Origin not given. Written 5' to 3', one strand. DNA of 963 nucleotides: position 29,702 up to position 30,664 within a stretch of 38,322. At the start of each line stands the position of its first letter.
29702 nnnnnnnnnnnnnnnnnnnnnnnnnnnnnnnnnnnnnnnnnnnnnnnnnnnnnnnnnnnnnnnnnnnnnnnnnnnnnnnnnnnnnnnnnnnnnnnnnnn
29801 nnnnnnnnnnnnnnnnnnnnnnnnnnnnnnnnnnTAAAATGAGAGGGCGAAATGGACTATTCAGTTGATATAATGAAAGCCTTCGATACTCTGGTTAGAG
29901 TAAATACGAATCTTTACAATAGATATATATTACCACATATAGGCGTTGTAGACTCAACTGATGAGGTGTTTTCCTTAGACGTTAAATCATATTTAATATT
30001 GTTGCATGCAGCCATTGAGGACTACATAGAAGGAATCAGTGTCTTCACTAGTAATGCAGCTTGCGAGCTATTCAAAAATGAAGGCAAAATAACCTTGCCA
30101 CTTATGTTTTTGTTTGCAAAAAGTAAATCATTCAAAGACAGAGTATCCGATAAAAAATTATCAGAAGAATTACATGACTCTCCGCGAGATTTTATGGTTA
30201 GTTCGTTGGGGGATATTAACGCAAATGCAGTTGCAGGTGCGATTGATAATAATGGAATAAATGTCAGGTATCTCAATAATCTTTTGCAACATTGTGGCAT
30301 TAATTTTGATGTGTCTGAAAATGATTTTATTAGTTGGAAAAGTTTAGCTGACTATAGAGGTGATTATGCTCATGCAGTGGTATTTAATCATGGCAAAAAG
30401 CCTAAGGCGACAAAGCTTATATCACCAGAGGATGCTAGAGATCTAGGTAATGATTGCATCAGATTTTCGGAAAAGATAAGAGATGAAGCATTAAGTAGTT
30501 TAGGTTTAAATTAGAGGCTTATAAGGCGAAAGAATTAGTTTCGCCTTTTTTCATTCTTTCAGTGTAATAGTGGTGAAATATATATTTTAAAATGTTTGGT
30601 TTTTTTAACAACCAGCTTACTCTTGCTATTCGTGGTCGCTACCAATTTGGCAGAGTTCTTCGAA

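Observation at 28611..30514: DUF262 (GmrS/ParB-like) protein plus HEPN-like partner in the P2 Z/fun hotspot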

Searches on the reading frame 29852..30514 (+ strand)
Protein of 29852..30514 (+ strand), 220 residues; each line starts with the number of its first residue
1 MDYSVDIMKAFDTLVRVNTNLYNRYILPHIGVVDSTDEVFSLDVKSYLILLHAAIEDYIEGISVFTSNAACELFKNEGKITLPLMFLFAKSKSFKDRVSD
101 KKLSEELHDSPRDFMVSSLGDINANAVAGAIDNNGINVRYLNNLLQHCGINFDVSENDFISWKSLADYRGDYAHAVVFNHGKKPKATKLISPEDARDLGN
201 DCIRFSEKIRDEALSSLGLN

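Call 3: search_protein_families(library=pfam, proteins=[window:29852-30514:+], max_evalue=1)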
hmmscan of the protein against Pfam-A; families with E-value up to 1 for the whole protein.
window:29852-30514:+ (220 aa): 1 family
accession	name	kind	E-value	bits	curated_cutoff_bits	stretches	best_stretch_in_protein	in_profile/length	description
PF18735.6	HEPN_RiboL-PSP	-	3e-07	31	28.4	1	44-212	31-188/191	RiboL-PSP-HEPN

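Call 4: search_protein_families(library=padloc, proteins=[window:29852-30514:+], max_evalue=1)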
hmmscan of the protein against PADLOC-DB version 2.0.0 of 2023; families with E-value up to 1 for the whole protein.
window:29852-30514:+ (220 aa): 0 families

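Call 5: search_protein_families(library=ncbifam, proteins=[window:29852-30514:+], max_evalue=1)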
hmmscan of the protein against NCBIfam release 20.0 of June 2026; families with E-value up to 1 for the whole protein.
window:29852-30514:+ (220 aa): 1 family
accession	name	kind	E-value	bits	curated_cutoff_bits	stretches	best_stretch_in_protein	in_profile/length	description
NF004849.1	PRK06200.1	equivalog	0.18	10.9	330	1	33-67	106-142/269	3-(cis-5,6-dihydroxycyclohexa-1,3-dien-1-yl)propanoate dehydrogenase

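Call 6: search_protein_families(library=phrogs, proteins=[window:29852-30514:+], max_evalue=1)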
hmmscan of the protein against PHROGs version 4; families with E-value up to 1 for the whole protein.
window:29852-30514:+ (220 aa): 2 families
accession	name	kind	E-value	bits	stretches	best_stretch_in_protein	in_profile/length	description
phrog_30908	-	unknown function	0.16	12.9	1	13-64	30-81/130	-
phrog_26836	-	unknown function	0.2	13.4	0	145-177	20-52/91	-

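Call 20: find_homologous_proteins(query=window:29852-30514:+, max_evalue=0.001)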
Query window:29852-30514:+ (220 aa): 40 proteins with E <= 0.001 among 398 candidates.
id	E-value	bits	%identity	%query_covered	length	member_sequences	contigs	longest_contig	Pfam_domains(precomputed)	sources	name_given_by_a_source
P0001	4.0e-141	485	100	100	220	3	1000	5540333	PF18735.7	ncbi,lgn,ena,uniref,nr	ncbi:TPA: HEPN domain-containing protein [Klebsiella pneumoniae]|uniref:RiboL-PSP-HEPN domain-contai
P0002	9.2e-141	484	100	100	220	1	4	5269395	PF18735.7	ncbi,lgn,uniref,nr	ncbi:TPA: hypothetical protein MYU21_003495 [Klebsiella pneumoniae]|uniref:HEPN domain-containing pr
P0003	1.5e-140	484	100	100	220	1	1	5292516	PF18735.7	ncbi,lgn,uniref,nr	ncbi:hypothetical protein K9I32_15175 [Klebsiella pneumoniae]|uniref:HEPN domain-containing protein 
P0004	1.5e-140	484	100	100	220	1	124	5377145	PF18735.7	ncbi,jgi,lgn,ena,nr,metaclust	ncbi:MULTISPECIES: HEPN domain-containing protein [Klebsiella]|jgi:hypothetical protein|nr:MULTISPEC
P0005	2.0e-140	483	100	100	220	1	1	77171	PF18735.7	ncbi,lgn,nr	ncbi:TPA: hypothetical protein MCX29_003384 [Klebsiella pneumoniae]|nr:hypothetical protein [Klebsie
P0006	2.0e-140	483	100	100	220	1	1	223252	PF18735.7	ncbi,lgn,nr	ncbi:TPA: hypothetical protein MYJ87_003256 [Klebsiella pneumoniae]|nr:hypothetical protein [Klebsie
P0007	2.2e-140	483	99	100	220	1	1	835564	PF18735.7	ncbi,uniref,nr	ncbi:HEPN domain-containing protein [Klebsiella pneumoniae]|uniref:HEPN domain-containing protein n=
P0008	2.2e-140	483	99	100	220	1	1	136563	PF18735.7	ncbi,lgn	ncbi:TPA: HEPN domain-containing protein [Klebsiella variicola subsp. variicola]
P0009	2.4e-140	483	100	100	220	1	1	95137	PF18735.7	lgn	-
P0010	2.9e-140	483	100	100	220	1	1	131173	PF18735.7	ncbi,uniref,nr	ncbi:HEPN domain-containing protein [Klebsiella pneumoniae]|uniref:HEPN domain-containing protein n=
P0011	2.9e-140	483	100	100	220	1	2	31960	PF18735.7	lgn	-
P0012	3.1e-140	483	100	100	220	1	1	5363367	PF18735.7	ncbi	ncbi:hypothetical protein SL917_16010 [Klebsiella pneumoniae]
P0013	4.0e-140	482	100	100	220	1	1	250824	PF18735.7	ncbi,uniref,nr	ncbi:hypothetical protein [Klebsiella pneumoniae]|uniref:hypothetical protein n=1 Tax=Klebsiella pne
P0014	6.4e-140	481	100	100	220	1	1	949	PF18735.7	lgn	-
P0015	7.7e-140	481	99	100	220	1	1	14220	PF18735.7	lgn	-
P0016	8.2e-140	481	99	100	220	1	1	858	PF18735.7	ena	-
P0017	1.3e-139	480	99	100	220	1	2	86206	PF18735.7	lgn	-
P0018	1.7e-139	480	100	100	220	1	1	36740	PF18735.7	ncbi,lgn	ncbi:TPA: hypothetical protein ACPZCL_004694 [Klebsiella pneumoniae]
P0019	1.8e-139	480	99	100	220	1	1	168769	PF18735.7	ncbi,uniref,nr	ncbi:hypothetical protein [Klebsiella pneumoniae]|uniref:hypothetical protein n=1 Tax=Klebsiella pne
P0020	8.4e-139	478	100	99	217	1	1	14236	PF18735.7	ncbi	ncbi:HEPN domain-containing protein, partial [Klebsiella pneumoniae]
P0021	1.7e-136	470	100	97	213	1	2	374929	PF18735.7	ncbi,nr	ncbi:hypothetical protein J9A39_25260 [Klebsiella pneumoniae]|nr:hypothetical protein [Klebsiella pn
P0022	2.5e-136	470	97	100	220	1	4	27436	PF18735.7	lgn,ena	-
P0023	2.7e-135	466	96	100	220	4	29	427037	PF18735.7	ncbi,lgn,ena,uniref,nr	ncbi:HEPN domain-containing protein [Klebsiella michiganensis]|uniref:HEPN domain-containing protein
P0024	1.2e-120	419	99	87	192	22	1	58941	PF18735.7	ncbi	ncbi:HEPN domain-containing protein, partial [Klebsiella pneumoniae]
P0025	8.8e-120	416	99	86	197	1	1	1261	PF18735.7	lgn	-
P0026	2.0e-116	405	83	100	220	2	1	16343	PF18735.7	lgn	-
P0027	2.6e-101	355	74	100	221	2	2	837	PF18735.7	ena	-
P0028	2.9e-101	355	75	100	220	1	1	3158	PF18735.7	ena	-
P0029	1.5e-100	353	74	100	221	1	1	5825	PF18735.7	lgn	-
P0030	2.2e-100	352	69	100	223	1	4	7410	PF18735.7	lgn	-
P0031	3.2e-100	352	73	100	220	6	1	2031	PF18735.7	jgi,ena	-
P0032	3.5e-100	352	73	99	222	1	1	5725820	PF18735.7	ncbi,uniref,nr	ncbi:HEPN domain-containing protein [Kosakonia sp. MUSA4]|uniref:HEPN domain-containing protein n=1 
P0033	1.6e-98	346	72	100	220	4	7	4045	PF18735.7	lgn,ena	-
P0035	3.2e-95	335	68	100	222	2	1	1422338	PF18735.7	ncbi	-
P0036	8.3e-90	318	68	100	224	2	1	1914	PF18735.7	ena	-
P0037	6.5e-82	292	64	99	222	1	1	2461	PF18735.7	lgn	-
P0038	2.3e-76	274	60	98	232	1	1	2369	PF18735.7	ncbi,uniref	ncbi:hypothetical protein ACS428_23665, partial [Salmonella enterica]|uniref:hypothetical protein n=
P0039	4.8e-69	250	53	99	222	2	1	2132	PF18735.7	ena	-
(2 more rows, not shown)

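Call 22: search_dna_similar(query=window:29852-30514:+, collection=phages, mode=protein, max_evalue=0.01, max_rows=30)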
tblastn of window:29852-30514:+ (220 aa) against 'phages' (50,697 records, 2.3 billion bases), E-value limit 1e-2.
No match.

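Call 43: find_homologous_proteins(query=A1, max_evalue=0.001)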
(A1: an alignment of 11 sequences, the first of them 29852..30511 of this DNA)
Query A1 (11 sequences) (220 aa, profile of the alignment): 85 proteins with E <= 0.001 among 5535 candidates.
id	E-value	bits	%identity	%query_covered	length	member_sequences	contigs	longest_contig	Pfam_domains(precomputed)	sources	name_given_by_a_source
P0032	1.4e-92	327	73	99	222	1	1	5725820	PF18735.7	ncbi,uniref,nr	ncbi:HEPN domain-containing protein [Kosakonia sp. MUSA4]|uniref:HEPN domain-containing protein n=1 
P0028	4.3e-92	325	75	100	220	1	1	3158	PF18735.7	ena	-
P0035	4.3e-92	325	68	100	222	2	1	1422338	PF18735.7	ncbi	-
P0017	6.0e-92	325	99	100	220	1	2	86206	PF18735.7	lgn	-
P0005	6.5e-92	325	100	100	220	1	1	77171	PF18735.7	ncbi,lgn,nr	ncbi:TPA: hypothetical protein MCX29_003384 [Klebsiella pneumoniae]|nr:hypothetical protein [Klebsie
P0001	6.9e-92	325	100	100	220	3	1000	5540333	PF18735.7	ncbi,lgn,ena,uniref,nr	ncbi:TPA: HEPN domain-containing protein [Klebsiella pneumoniae]|uniref:RiboL-PSP-HEPN domain-contai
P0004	8.5e-92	324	100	100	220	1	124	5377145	PF18735.7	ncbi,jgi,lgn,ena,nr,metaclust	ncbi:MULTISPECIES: HEPN domain-containing protein [Klebsiella]|jgi:hypothetical protein|nr:MULTISPEC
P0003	1.1e-91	324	100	100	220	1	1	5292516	PF18735.7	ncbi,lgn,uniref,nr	ncbi:hypothetical protein K9I32_15175 [Klebsiella pneumoniae]|uniref:HEPN domain-containing protein 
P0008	1.2e-91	324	99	100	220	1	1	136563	PF18735.7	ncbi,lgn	ncbi:TPA: HEPN domain-containing protein [Klebsiella variicola subsp. variicola]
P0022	1.2e-91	324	97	100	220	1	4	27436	PF18735.7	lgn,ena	-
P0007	1.2e-91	324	99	100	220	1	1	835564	PF18735.7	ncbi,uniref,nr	ncbi:HEPN domain-containing protein [Klebsiella pneumoniae]|uniref:HEPN domain-containing protein n=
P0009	1.3e-91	324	100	100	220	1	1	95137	PF18735.7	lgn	-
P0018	1.4e-91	324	100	100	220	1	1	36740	PF18735.7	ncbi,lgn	ncbi:TPA: hypothetical protein ACPZCL_004694 [Klebsiella pneumoniae]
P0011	1.5e-91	324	100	100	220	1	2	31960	PF18735.7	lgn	-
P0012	1.6e-91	324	100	100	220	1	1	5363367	PF18735.7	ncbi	ncbi:hypothetical protein SL917_16010 [Klebsiella pneumoniae]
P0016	1.8e-91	323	99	100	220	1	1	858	PF18735.7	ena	-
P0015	2.1e-91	323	99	100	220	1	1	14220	PF18735.7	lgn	-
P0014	2.5e-91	323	100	100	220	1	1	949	PF18735.7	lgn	-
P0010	2.9e-91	323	100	100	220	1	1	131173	PF18735.7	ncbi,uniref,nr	ncbi:HEPN domain-containing protein [Klebsiella pneumoniae]|uniref:HEPN domain-containing protein n=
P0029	3.0e-91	323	74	100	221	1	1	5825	PF18735.7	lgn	-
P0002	3.9e-91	322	100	100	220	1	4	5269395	PF18735.7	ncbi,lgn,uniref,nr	ncbi:TPA: hypothetical protein MYU21_003495 [Klebsiella pneumoniae]|uniref:HEPN domain-containing pr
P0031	5.4e-91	322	73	100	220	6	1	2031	PF18735.7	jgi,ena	-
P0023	6.3e-91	322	96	100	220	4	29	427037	PF18735.7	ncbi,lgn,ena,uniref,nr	ncbi:HEPN domain-containing protein [Klebsiella michiganensis]|uniref:HEPN domain-containing protein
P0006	7.1e-91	321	100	100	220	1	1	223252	PF18735.7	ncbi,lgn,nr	ncbi:TPA: hypothetical protein MYJ87_003256 [Klebsiella pneumoniae]|nr:hypothetical protein [Klebsie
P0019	1.1e-90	321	99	100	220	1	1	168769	PF18735.7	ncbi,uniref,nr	ncbi:hypothetical protein [Klebsiella pneumoniae]|uniref:hypothetical protein n=1 Tax=Klebsiella pne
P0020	1.3e-90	321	100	99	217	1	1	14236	PF18735.7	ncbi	ncbi:HEPN domain-containing protein, partial [Klebsiella pneumoniae]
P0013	2.2e-90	320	100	100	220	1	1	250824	PF18735.7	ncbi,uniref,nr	ncbi:hypothetical protein [Klebsiella pneumoniae]|uniref:hypothetical protein n=1 Tax=Klebsiella pne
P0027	7.3e-90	318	74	100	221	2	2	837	PF18735.7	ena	-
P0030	1.5e-89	317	69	100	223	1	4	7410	PF18735.7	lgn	-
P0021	7.8e-89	315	100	97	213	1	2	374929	PF18735.7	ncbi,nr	ncbi:hypothetical protein J9A39_25260 [Klebsiella pneumoniae]|nr:hypothetical protein [Klebsiella pn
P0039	1.3e-88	314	53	99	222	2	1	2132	PF18735.7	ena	-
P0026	9.9e-88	311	83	100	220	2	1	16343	PF18735.7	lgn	-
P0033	1.6e-87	310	72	100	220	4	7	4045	PF18735.7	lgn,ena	-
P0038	1.9e-87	310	60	98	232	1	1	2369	PF18735.7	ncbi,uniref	ncbi:hypothetical protein ACS428_23665, partial [Salmonella enterica]|uniref:hypothetical protein n=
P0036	4.3e-85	303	68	100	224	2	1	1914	PF18735.7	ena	-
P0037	4.1e-80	286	64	99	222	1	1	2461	PF18735.7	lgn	-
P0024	5.8e-80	286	99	87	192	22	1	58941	PF18735.7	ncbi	ncbi:HEPN domain-containing protein, partial [Klebsiella pneumoniae]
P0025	2.9e-78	280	99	86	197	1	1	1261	PF18735.7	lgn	-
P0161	4.5e-48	182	-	-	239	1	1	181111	PF18735.7,PF18737.7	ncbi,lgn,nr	ncbi:hypothetical protein Q2X03_004027 [Salmonella enterica]|nr:hypothetical protein [Salmonella ent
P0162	2.9e-47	179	-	-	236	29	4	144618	PF18735.7,PF18737.7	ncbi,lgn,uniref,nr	ncbi:MAE_28990/MAE_18760 family HEPN-like nuclease [Escherichia coli]|uniref:MAE_28990/MAE_18760 fam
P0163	3.2e-47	179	-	-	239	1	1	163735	PF18735.7,PF18737.7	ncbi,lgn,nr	ncbi:TPA: hypothetical protein JLG87_003173 [Escherichia coli]|nr:hypothetical protein [Escherichia 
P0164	2.0e-46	176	-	-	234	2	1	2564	PF18735.7,PF18737.7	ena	-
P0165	2.5e-44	169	-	-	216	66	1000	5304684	-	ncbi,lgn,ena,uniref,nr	ncbi:TPA: hypothetical protein GF212_RS13225 [Escherichia coli]|uniref:Uncharacterized protein n=7 T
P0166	1.3e-37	147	-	-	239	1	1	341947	PF18735.7,PF18737.7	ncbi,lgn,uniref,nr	ncbi:MAE_28990/MAE_18760 family HEPN-like nuclease [Klebsiella pneumoniae]|uniref:MAE_28990/MAE_1876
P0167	1.9e-37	147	-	-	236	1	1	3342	PF18735.7,PF18737.7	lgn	-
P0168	2.0e-37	147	-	-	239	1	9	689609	PF18735.7,PF18737.7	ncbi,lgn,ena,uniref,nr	ncbi:MAE_28990/MAE_18760 family HEPN-like nuclease [Klebsiella michiganensis]|uniref:MAE_28990/MAE_1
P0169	3.2e-37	146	-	-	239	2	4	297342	PF18735.7,PF18737.7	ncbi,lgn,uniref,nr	ncbi:MAE_28990/MAE_18760 family HEPN-like nuclease [Klebsiella michiganensis]|uniref:MAE_28990/MAE_1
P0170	2.8e-36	143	-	-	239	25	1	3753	PF18735.7,PF18737.7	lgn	-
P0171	3.6e-35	139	-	-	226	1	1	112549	PF18735.7,PF18737.7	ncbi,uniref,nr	ncbi:MAE_28990/MAE_18760 family HEPN-like nuclease [Klebsiella michiganensis]|uniref:MAE_28990/MAE_1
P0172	1.1e-34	138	-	-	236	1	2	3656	PF18735.7,PF18737.7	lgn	-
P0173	1.2e-34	138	-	-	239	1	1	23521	PF18735.7,PF18737.7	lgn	-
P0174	4.2e-34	136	-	-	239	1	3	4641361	PF18735.7,PF18737.7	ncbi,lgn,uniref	ncbi:MAE_28990/MAE_18760 family HEPN-like nuclease [Erwinia aphidicola]|uniref:MAE_28990/MAE_18760 f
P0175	4.0e-33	133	-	-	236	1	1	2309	PF18735.7,PF18737.7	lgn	-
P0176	5.8e-32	129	-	-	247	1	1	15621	PF18735.7,PF18737.7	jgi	jgi:hypothetical protein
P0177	1.5e-30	124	-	-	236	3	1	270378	PF18735.7,PF18737.7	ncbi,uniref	ncbi:MAE_28990/MAE_18760 family HEPN-like nuclease [Serratia sp. CY76391]|uniref:MAE_28990/MAE_18760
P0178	2.6e-30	123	-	-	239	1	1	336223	PF18735.7,PF18737.7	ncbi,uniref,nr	ncbi:hypothetical protein H8I91_03180 [Serratia fonticola]|uniref:MAE_28990/MAE_18760 family HEPN-li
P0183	1.3e-21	95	-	-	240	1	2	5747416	PF18737.7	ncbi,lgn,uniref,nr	ncbi:hypothetical protein BFS14_22695 [Serratia fonticola]|uniref:MAE_28990/MAE_18760 family HEPN-li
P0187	1.2e-14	72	-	-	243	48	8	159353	PF18735.7,PF18737.7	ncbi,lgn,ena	-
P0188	6.2e-14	70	-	-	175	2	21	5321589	-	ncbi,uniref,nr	ncbi:hypothetical protein FKK34_06250 [Klebsiella quasipneumoniae]|uniref:hypothetical protein n=1 T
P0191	6.8e-12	63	-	-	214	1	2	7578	-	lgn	-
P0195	2.4e-8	52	-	-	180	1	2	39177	-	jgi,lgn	jgi:hypothetical protein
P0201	9.9e-5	40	-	-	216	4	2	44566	-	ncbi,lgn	ncbi:hypothetical protein ACK34T_11655 [Aeromonas veronii]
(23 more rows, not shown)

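Call 52: predict_structure(alignment_id=A2)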
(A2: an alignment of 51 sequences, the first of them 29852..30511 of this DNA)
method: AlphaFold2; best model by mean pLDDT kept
length: 220 residues; sequences in the alignment: 51
mean_pLDDT: 85.9   pTM: 0.84
mean pLDDT of the five models: 85.9, 84.0, 82.1, 79.8, 78.3
residues with pLDDT >= 90: 124; 70-90: 69; 50-70: 16; < 50: 11
segments of 3 or more residues with pLDDT < 50: 175-184
pLDDT, mean of each block of 10 residues (from residue 1): 94 98 94 73 91 93 95 95 93 89 81 92 84 63 87 90 85 54 55 93 97 94
secondary structure, 60 per line:
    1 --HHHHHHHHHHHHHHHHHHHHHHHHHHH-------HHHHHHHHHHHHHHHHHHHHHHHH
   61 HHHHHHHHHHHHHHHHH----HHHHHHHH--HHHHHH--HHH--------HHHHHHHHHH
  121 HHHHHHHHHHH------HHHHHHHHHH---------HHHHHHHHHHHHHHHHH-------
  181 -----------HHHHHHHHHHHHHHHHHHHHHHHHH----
elements in order: H3-29 H37-77 H82-89 H92-97 H111-131 H138-147 H157-173 H192-216

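Call 54: search_protein_representatives(protein=window:29852-30511:+)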
Query: 220 residues. Proteins with E-value up to 0.001 (for the whole library): 159; up to 1e-10: 48; up to 1e-30: 4. The best 150 are listed.
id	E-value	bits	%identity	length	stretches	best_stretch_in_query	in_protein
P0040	6.0e-60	218.5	51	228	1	1-217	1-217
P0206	7.2e-32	126.8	65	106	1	1-103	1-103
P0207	2.3e-31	125.2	39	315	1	9-217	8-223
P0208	7.1e-31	123.6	38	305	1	10-214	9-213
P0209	3.5e-27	111.5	35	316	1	18-217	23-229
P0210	6.1e-20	87.9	31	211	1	13-215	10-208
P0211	1.9e-19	86.2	31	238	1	6-210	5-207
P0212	1.8e-16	76.5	33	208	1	8-214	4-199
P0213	2.2e-16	76.2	32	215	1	7-216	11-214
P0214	4.7e-16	75.2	33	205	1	11-213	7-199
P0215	1.2e-15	73.9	34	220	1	21-214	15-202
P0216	1.4e-15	73.6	34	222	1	33-210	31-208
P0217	7.2e-15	71.3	34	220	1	38-216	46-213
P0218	1.0e-14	70.8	30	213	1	18-213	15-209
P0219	2.3e-14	69.6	36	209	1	21-177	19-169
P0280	3.9e-08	49.3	30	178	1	39-211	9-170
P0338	8.0e-05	38.5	26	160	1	51-217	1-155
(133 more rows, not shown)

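Call 63: search_protein_families(library=padloc, proteins=[P0188, P0195, P0165, P0162, P0183, P0187, P0191, P0201, P0280, P0338], max_evalue=0.1)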
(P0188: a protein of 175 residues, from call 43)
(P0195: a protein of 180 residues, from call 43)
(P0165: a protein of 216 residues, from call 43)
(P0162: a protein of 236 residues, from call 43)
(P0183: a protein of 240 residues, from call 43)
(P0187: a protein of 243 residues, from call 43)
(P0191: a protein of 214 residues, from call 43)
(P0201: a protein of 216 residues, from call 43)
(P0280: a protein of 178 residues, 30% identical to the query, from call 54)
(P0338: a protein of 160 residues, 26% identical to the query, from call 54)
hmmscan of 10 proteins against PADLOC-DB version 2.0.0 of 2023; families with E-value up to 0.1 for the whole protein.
P0188 (175 aa): 0 families

P0195 (180 aa): 1 family
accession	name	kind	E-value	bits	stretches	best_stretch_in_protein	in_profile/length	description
PDLC04551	PDC-M27A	-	0.015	12.6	1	73-112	211-250/359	-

P0165 (216 aa): 0 families

P0162 (236 aa): 0 families

P0183 (240 aa): 0 families

P0187 (243 aa): 1 family
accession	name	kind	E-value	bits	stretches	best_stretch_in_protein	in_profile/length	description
PDLC03820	RTasHEPN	-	0.031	12.4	1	172-199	70-97/148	DRT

P0191 (214 aa): 0 families

P0201 (216 aa): 0 families

P0280 (178 aa): 1 family
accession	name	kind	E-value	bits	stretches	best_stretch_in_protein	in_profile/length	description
PDLC01032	Csx1/Csm6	-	0.0063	13.8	1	60-171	281-369/412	CARF+HEPN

P0338 (160 aa): 0 families

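Call 71: search_solved_structures(query=A2, max_evalue=1)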
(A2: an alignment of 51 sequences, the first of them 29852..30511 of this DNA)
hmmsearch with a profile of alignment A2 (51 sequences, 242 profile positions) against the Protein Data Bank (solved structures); distinct sequences matched with E-value up to 1: 5.
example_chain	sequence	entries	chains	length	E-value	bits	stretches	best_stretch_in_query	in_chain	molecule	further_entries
5yhl_A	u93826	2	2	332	0.099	15.2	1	30-73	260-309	Prostaglandin E2 receptor EP4 subtype | Prostaglandin E2 receptor EP4 subtype,Prostaglandin E2 receptor EP4 subtype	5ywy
7d7m_A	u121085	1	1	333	0.1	15.2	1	30-73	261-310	Prostaglandin E2 receptor EP4 subtype,Prostaglandin E2 receptor EP4 subtype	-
8gcm_R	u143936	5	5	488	0.12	14.9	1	30-73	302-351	Prostaglandin E2 receptor EP4 subtype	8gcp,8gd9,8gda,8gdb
9jqy_A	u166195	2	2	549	0.24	14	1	31-73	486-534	GFP-like fluorescent chromoprotein,Prostaglandin E2 receptor EP4 subtype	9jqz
4lec_A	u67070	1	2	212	0.78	12.3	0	53-105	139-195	Protein-lysine methyltransferase METTL21A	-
